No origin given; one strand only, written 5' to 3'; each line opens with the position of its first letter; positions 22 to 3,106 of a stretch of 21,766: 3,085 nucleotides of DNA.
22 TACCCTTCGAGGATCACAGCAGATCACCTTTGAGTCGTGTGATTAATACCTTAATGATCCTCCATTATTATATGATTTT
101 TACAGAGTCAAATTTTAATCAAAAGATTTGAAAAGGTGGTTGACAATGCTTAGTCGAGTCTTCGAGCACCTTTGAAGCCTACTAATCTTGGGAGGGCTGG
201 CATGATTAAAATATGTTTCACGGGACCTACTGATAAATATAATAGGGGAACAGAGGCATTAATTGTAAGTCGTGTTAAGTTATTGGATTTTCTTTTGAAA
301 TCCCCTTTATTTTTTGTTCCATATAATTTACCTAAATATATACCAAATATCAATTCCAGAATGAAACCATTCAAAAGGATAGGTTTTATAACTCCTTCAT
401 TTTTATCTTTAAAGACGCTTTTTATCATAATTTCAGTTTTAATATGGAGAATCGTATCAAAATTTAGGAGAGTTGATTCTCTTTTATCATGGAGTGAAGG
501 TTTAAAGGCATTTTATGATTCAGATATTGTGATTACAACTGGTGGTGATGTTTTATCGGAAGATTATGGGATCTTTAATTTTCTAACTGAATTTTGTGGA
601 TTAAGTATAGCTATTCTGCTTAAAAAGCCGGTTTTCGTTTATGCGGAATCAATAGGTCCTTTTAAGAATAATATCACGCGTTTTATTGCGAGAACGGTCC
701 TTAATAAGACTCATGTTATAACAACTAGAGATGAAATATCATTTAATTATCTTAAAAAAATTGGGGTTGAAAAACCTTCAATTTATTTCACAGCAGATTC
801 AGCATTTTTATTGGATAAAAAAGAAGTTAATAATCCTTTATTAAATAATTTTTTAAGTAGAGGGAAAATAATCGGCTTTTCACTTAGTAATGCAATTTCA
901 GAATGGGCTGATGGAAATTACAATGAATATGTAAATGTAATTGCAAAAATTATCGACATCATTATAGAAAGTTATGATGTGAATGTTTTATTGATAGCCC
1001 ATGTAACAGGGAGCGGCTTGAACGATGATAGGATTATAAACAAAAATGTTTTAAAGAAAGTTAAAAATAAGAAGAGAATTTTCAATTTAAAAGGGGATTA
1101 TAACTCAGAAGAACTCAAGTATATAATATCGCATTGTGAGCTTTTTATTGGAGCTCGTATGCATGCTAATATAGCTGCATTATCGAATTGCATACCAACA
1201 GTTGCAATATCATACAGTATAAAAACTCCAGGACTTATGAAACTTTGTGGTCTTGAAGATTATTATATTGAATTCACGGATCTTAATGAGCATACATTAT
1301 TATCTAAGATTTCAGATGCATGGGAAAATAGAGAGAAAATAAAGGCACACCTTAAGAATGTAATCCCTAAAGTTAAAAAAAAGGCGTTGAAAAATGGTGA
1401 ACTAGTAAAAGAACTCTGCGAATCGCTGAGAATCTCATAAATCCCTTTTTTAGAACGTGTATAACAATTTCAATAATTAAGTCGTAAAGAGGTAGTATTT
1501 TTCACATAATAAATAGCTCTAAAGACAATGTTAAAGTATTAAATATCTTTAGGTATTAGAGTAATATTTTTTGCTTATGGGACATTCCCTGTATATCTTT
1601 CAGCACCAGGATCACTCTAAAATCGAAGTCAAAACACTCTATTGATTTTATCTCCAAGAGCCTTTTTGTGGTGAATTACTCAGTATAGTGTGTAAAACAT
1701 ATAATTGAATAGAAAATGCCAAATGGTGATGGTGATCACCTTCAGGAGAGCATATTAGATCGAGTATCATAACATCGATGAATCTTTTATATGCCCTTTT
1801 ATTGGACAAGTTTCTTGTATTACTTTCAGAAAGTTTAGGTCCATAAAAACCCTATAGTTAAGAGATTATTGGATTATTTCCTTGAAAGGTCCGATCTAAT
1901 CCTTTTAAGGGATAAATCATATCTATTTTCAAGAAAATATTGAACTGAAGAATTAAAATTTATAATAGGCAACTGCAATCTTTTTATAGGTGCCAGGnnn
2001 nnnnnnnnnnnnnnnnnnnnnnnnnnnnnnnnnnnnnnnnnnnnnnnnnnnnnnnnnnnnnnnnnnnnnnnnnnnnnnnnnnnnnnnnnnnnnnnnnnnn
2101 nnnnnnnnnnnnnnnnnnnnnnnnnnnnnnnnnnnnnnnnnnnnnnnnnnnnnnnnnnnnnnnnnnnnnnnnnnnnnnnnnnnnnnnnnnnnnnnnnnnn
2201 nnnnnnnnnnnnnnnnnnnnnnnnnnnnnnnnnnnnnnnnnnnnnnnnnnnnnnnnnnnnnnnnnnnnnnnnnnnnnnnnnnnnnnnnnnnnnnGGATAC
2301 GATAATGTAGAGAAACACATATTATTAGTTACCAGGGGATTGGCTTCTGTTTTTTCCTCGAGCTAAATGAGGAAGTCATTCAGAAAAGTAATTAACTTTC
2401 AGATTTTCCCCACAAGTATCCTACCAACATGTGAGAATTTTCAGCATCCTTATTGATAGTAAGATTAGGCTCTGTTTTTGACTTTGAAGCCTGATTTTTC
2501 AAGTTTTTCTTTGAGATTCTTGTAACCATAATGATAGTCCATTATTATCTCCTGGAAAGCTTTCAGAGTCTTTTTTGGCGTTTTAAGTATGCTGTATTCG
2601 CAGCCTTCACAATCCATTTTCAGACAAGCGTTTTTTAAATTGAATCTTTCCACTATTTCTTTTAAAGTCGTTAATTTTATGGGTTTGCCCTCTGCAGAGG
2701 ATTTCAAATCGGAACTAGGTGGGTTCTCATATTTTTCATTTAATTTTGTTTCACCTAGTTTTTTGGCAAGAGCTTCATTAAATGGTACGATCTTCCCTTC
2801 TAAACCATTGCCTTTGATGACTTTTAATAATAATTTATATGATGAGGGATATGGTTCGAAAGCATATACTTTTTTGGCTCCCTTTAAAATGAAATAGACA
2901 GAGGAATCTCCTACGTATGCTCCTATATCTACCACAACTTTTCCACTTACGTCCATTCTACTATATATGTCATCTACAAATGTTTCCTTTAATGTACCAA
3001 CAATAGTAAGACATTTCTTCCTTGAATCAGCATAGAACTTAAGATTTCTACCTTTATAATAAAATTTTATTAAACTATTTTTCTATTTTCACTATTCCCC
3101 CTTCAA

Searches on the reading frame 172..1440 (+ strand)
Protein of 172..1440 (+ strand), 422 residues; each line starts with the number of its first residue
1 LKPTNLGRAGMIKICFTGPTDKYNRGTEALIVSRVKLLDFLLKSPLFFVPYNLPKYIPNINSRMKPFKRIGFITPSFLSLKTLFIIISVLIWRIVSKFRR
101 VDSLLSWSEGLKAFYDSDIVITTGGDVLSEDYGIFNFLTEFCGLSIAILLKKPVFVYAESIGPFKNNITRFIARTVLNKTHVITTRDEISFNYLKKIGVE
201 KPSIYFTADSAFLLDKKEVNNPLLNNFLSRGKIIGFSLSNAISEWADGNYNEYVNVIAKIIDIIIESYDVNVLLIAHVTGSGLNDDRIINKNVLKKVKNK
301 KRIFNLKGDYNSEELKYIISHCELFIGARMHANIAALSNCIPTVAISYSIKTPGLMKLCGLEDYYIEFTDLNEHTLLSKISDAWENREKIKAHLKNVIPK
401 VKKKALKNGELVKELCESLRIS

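Call 75: search_protein_families(library=pfam, proteins=[window:172-1440:+], max_evalue=0.0001)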
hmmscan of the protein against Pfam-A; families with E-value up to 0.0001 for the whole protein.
window:172-1440:+ (422 aa): 1 family
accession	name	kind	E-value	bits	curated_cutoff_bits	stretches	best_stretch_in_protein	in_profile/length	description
PF04230.19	PS_pyruv_trans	-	1.9e-41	143.3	25.3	1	75-349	29-279/280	Polysaccharide pyruvyl transferase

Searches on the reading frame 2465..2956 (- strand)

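Call 75: search_protein_families(library=pfam, proteins=[window:2465-2956:-], max_evalue=0.0001)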
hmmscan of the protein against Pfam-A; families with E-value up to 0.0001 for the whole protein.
window:2465-2956:- (163 aa): 2 families
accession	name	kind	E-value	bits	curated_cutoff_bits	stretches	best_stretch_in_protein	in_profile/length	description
PF05050.19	Methyltransf_21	-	1.1e-13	52.2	22.7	1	10-142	1-149/173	Methyltransferase FkbM domain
PF02475.24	TRM5-TYW2_MTfase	-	1.5e-05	25.4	28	1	5-60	37-93/164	TRM5/TYW2 methyltransferase domain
